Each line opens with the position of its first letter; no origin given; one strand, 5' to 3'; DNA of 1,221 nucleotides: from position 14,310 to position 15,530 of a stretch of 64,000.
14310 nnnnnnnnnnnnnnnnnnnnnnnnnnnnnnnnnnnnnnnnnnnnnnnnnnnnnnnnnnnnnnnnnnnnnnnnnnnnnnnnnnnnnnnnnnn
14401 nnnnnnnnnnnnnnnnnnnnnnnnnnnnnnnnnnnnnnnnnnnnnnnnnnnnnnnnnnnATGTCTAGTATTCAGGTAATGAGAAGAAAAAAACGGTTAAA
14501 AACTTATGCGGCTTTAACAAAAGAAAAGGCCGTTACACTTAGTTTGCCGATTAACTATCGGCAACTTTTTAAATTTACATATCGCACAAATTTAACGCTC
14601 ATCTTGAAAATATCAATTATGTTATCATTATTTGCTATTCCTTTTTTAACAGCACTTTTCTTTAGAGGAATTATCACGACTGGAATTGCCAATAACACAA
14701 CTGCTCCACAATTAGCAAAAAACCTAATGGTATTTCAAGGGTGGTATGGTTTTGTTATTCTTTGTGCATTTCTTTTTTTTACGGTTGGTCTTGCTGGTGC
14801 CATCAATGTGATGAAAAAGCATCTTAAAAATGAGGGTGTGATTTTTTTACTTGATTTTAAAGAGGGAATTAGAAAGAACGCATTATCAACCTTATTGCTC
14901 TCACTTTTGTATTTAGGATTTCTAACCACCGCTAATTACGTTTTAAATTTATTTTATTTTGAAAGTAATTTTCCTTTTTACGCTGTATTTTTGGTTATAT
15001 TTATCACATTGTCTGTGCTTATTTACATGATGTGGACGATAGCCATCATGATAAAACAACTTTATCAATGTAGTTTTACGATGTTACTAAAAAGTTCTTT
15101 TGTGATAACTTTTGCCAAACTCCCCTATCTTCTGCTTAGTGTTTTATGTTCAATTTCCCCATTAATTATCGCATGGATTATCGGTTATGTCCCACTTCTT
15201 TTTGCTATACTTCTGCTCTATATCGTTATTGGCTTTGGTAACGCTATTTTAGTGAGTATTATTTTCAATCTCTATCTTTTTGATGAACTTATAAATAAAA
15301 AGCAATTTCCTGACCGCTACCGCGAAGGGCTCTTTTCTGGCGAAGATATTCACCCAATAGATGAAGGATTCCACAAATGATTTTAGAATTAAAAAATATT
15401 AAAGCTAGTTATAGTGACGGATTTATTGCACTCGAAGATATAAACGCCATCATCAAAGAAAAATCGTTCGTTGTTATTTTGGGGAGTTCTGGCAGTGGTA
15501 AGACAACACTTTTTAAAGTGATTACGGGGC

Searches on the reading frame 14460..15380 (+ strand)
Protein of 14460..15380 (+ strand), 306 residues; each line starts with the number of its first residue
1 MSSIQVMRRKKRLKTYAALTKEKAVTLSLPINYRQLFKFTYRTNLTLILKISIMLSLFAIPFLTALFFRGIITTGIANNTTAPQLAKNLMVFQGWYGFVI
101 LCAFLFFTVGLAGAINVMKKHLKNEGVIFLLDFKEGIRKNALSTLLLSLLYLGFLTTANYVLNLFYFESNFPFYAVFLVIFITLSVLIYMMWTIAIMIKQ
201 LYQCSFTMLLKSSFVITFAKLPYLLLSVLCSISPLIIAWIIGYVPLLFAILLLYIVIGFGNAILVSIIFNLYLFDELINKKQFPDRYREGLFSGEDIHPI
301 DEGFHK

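Call 6: search_protein_families(library=pfam, proteins=[window:14460-15380:+], max_evalue=0.001)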
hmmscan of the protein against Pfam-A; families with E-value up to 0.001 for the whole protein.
window:14460-15380:+ (306 aa): 0 families

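Call 10: search_protein_families(library=ncbifam, proteins=[window:14460-15380:+], max_evalue=0.01)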
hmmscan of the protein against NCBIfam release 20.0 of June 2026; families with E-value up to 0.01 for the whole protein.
window:14460-15380:+ (306 aa): 0 families

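Call 34: search_protein_families(library=pfam, proteins=[window:14460-15380:+], max_evalue=10)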
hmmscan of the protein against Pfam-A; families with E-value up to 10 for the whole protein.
window:14460-15380:+ (306 aa): 1 family
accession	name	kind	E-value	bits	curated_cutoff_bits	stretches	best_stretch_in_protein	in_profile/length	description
PF17671.6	DUF5531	-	0.3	11.4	25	1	236-257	15-36/152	Family of unknown function (DUF5531)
